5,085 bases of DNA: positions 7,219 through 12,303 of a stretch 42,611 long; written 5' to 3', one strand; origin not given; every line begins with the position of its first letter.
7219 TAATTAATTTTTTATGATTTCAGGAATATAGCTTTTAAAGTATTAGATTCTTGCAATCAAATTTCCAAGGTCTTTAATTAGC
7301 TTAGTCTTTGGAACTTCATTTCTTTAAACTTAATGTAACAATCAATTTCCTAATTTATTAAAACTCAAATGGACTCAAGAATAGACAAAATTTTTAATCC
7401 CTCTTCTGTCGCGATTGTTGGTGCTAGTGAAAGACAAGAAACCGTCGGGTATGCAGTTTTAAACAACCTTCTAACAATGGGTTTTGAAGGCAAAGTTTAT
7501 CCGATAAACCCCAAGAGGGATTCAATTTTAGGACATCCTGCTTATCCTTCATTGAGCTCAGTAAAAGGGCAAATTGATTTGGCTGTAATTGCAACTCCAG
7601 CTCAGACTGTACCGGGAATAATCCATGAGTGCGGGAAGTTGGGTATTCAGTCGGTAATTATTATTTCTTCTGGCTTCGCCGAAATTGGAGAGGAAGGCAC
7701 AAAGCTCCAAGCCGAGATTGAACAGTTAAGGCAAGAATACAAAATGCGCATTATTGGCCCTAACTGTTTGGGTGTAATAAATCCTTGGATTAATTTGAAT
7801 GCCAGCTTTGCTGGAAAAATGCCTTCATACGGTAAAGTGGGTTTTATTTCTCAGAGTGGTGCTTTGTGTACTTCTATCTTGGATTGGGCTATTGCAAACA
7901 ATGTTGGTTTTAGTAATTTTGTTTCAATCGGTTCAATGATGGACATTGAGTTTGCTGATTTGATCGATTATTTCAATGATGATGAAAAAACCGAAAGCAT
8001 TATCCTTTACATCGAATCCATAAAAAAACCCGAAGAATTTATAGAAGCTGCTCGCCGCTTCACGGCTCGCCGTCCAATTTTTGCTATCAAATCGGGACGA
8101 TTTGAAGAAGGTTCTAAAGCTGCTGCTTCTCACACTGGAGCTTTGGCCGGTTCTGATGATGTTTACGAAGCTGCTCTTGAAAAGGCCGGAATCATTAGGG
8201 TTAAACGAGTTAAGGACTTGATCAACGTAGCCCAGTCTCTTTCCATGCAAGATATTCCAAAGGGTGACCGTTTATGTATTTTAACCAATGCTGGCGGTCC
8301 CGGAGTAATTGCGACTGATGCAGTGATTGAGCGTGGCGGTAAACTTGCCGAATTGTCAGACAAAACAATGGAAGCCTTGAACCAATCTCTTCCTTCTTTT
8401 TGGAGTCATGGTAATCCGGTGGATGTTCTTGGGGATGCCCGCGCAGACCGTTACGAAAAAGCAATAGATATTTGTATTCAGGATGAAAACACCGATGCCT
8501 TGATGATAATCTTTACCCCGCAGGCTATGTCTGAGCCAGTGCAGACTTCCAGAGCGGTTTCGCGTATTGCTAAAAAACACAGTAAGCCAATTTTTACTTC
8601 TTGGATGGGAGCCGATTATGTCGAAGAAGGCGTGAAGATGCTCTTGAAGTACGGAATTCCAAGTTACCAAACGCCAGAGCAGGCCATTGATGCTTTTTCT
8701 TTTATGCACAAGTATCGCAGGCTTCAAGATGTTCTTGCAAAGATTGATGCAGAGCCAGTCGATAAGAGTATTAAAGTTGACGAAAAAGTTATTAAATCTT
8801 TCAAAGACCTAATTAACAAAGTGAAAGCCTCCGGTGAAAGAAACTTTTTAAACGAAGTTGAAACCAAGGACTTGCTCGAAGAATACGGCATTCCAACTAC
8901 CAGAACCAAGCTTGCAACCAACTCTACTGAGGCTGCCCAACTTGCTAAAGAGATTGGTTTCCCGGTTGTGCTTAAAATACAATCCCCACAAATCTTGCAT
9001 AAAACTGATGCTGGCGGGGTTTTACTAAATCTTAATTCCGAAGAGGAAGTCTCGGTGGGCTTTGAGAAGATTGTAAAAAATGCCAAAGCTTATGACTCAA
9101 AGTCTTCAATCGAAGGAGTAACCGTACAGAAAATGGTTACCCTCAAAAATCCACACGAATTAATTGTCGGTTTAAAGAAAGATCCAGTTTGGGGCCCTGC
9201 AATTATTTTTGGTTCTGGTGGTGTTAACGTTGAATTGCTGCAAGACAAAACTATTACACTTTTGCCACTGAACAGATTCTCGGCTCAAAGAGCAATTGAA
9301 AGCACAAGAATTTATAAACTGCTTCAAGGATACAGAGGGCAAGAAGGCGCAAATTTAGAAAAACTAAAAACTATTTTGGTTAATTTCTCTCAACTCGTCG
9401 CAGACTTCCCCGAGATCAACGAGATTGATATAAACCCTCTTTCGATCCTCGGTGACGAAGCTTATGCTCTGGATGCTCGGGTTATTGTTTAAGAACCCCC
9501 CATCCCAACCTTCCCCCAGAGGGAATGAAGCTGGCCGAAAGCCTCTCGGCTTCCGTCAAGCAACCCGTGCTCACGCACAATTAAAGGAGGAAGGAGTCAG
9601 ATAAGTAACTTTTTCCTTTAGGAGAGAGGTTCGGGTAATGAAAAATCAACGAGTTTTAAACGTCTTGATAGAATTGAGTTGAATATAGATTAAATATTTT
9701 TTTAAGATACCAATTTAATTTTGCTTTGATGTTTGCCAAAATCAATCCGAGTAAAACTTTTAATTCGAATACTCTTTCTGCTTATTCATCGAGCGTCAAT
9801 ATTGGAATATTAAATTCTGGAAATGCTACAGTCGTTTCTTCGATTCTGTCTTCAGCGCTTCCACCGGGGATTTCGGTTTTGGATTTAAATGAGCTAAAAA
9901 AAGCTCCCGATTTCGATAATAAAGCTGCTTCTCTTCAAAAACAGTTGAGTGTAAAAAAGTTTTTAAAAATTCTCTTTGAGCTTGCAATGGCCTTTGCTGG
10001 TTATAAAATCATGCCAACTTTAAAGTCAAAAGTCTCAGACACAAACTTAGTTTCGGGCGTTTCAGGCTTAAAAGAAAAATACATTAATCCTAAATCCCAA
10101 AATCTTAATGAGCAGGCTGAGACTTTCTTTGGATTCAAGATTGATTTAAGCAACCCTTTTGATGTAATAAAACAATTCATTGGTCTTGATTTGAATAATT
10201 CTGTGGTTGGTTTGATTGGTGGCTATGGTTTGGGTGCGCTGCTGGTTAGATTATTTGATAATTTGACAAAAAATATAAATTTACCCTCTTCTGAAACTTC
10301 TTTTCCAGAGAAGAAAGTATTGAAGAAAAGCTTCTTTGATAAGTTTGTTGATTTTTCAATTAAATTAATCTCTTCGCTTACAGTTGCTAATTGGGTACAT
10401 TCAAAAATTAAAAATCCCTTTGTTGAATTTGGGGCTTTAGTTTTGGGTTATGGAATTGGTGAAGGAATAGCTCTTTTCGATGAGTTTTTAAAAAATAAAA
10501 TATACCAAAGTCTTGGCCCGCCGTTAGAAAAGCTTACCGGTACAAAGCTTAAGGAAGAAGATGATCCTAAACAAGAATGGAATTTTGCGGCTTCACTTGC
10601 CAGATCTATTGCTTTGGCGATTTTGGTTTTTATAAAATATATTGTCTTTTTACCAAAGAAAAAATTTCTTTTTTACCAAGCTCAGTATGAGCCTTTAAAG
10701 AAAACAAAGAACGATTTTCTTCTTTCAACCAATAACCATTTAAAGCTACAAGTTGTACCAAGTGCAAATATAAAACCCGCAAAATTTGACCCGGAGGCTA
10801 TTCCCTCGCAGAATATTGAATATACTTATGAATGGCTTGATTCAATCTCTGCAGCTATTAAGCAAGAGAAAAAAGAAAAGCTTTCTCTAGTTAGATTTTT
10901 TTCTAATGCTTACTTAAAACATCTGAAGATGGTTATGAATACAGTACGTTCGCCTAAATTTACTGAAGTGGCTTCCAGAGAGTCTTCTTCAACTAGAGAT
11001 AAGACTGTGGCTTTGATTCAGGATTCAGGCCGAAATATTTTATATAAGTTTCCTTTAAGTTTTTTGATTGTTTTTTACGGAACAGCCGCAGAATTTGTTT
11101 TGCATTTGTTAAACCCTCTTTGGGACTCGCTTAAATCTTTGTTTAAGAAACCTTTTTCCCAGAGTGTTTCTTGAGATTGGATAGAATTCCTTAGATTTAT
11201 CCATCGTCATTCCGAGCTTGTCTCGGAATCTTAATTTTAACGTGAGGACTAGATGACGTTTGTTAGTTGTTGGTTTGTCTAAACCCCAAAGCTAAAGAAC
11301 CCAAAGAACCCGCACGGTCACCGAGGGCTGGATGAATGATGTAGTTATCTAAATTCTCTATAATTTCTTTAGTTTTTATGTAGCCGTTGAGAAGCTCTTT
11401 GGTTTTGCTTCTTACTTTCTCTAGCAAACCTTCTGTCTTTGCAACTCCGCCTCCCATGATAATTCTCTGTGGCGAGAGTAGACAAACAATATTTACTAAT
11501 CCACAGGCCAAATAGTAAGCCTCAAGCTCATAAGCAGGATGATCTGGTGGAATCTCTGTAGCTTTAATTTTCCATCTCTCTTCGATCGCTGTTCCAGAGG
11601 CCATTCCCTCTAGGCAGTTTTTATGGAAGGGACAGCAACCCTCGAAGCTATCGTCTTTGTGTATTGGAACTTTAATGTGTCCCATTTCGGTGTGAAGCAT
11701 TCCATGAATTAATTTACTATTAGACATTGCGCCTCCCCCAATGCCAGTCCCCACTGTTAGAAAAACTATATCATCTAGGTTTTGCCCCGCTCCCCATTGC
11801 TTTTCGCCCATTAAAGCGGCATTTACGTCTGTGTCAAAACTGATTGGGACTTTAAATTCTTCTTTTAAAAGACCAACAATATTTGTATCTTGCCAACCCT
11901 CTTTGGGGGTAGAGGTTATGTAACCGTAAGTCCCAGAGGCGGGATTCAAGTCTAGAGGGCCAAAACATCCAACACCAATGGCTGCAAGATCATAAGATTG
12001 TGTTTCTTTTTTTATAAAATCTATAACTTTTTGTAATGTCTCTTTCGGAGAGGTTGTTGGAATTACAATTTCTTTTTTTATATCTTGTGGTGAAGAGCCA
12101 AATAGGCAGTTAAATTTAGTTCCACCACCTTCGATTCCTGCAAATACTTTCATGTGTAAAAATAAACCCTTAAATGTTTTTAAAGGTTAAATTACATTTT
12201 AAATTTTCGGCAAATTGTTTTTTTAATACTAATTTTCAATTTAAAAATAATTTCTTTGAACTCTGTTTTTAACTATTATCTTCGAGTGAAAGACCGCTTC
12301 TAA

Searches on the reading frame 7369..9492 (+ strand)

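Call 33: search_protein_families(library=pfam, proteins=[window:7369-9492:+], max_evalue=0.001)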
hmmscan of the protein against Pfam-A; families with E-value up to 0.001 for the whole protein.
window:7369-9492:+ (707 aa): 6 families
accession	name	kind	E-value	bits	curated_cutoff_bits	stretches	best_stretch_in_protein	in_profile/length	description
PF13549.11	ATP-grasp_5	-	1.3e-83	280.2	27.6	1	489-707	5-221/221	ATP-grasp domain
PF13607.11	Succ_CoA_lig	-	2.8e-55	186.3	27.4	1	155-290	2-137/138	Succinyl-CoA ligase like flavodoxin domain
PF13380.12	CoA_binding_2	-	6.2e-28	98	22.8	1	13-138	2-115/116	CoA binding domain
PF19045.5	Ligase_CoA_2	-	2.3e-15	57.4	23.7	1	303-440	2-145/162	Ligase-CoA domain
PF02629.25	CoA_binding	-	2e-12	48.2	22.3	1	11-102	3-97/97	CoA binding domain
PF08442.15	ATP-grasp_2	-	9.2e-08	32.4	29.5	1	494-692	2-201/202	ATP-grasp domain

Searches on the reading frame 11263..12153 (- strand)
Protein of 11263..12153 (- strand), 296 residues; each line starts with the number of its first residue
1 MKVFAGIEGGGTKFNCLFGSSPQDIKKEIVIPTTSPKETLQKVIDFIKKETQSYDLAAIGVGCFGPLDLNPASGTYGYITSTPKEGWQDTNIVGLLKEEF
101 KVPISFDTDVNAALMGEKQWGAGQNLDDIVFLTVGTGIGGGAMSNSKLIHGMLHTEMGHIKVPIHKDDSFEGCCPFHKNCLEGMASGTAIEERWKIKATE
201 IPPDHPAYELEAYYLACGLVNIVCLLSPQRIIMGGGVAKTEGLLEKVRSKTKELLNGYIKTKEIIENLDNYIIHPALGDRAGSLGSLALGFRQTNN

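Call 33: search_protein_families(library=pfam, proteins=[window:11263-12153:-], max_evalue=0.001)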
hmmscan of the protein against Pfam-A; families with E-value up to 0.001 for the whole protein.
window:11263-12153:- (296 aa): 1 family
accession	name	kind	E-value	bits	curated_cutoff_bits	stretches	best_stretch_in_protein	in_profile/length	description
PF00480.26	ROK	-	8.7e-64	216.3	22.9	1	5-289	2-290/294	ROK family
